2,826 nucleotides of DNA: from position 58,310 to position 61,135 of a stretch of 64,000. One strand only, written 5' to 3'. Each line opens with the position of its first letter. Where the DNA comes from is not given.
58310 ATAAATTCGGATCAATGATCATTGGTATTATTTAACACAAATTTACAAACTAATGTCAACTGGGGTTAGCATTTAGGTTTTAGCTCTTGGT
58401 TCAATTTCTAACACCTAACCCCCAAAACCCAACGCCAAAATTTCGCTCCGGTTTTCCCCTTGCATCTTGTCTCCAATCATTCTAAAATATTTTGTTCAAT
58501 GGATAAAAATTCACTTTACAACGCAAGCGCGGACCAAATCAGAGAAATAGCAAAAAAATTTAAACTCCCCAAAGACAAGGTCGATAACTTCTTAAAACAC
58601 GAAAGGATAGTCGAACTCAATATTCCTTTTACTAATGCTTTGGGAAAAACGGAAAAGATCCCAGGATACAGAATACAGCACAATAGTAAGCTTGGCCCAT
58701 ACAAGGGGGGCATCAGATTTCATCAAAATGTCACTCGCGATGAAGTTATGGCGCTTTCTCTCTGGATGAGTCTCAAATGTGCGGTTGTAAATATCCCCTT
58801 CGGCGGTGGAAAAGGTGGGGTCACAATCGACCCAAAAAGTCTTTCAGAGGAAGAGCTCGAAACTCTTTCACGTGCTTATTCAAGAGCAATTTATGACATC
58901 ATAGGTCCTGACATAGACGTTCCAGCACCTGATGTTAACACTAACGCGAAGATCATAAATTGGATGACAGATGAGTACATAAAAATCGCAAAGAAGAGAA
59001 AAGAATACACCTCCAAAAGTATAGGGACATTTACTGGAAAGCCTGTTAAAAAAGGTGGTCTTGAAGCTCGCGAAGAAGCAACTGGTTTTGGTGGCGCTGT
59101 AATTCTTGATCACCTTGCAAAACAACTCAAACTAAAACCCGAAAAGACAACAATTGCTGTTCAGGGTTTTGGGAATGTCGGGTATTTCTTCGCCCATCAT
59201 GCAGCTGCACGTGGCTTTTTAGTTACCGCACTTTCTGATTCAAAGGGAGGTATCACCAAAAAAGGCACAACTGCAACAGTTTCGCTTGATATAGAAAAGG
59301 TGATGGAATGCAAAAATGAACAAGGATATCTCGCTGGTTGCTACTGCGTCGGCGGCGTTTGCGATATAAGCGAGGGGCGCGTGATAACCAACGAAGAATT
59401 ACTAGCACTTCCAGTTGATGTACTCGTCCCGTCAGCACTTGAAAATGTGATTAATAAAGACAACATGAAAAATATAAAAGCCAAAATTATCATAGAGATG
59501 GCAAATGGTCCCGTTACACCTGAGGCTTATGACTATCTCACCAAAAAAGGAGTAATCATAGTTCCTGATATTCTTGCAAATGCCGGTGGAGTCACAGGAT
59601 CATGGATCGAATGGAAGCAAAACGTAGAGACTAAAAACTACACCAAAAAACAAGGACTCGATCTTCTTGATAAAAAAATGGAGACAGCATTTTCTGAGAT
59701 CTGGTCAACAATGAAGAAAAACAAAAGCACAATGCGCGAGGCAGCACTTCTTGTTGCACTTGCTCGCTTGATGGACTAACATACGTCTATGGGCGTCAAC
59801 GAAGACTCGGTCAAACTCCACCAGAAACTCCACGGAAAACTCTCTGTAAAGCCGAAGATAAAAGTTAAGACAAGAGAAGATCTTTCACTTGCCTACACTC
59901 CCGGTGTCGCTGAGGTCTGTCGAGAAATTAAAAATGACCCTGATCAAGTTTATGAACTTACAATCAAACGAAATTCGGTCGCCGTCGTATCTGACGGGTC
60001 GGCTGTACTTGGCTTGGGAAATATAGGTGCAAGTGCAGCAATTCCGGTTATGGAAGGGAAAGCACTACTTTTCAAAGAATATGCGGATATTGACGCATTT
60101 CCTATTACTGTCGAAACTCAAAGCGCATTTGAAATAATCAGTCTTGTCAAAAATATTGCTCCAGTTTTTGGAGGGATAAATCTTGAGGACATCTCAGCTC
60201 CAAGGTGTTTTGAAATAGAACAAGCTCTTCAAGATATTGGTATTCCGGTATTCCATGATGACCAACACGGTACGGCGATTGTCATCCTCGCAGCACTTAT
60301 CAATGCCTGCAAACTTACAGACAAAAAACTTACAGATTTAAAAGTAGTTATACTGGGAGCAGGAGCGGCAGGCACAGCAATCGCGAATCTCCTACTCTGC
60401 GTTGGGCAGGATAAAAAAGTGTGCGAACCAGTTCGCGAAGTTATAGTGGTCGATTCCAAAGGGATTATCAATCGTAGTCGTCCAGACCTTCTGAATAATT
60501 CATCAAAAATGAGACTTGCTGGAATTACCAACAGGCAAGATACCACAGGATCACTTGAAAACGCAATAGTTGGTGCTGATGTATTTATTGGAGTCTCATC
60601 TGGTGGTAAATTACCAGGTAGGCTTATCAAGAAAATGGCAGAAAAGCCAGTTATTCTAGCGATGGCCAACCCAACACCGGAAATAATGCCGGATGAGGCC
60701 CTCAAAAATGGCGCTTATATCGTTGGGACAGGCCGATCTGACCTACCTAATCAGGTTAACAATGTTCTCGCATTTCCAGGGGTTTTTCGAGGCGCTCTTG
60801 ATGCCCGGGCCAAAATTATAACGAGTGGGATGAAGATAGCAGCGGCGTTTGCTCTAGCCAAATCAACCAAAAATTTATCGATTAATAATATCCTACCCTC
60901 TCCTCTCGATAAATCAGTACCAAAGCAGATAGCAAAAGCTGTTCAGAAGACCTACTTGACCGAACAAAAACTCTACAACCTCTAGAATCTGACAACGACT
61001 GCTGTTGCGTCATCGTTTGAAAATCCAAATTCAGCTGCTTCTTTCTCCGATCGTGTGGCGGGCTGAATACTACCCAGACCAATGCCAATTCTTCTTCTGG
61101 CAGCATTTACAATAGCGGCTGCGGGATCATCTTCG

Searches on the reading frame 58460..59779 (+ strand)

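Call 57: search_protein_families(library=ncbifam, proteins=[window:58460-59779:+], max_evalue=1e-10)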
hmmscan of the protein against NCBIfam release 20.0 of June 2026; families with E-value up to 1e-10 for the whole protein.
window:58460-59779:+ (439 aa): 6 families
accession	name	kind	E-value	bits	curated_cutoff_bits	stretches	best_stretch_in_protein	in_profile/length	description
NF040817.1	GdhA_Arch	equivalog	5.8e-126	421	750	1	14-437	1-407/419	glutamate dehydrogenase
NF041398.1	GluDhGdhB_Halo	equivalog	4.8e-107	358.4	620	1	20-438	4-400/410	glutamate dehydrogenase GdhB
NF006929.0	PRK09414.1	equivalog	5.8e-68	229.9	536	1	41-425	51-417/445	NADP-specific glutamate dehydrogenase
NF010633.0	PRK14030.1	subfamily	5.4e-56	190.5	743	1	41-410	47-406/445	glutamate dehydrogenase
NF010634.0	PRK14031.1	equivalog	4.5e-51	173.7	822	1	46-410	52-405/444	NADP-specific glutamate dehydrogenase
NF035922.1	Trp_DH_ScyB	equivalog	6.7e-22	77.9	600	1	306-438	213-340/346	tryptophan dehydrogenase ScyB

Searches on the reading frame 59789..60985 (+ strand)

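Call 57: search_protein_families(library=ncbifam, proteins=[window:59789-60985:+], max_evalue=1e-10)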
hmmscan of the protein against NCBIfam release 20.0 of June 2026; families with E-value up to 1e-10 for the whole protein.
window:59789-60985:+ (398 aa): 3 families
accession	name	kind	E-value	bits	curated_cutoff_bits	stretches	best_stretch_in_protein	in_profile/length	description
NF009501.0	PRK12861.1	subfamily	3.5e-106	356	1178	1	15-362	20-358/764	NADP-dependent malic enzyme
NF010052.0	PRK13529.1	subfamily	1e-36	126.7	326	1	130-392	244-534/564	oxaloacetate-decarboxylating malate dehydrogenase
NF041582.1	malolactic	exception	8.7e-21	74.1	850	1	131-390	228-511/536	malolactic enzyme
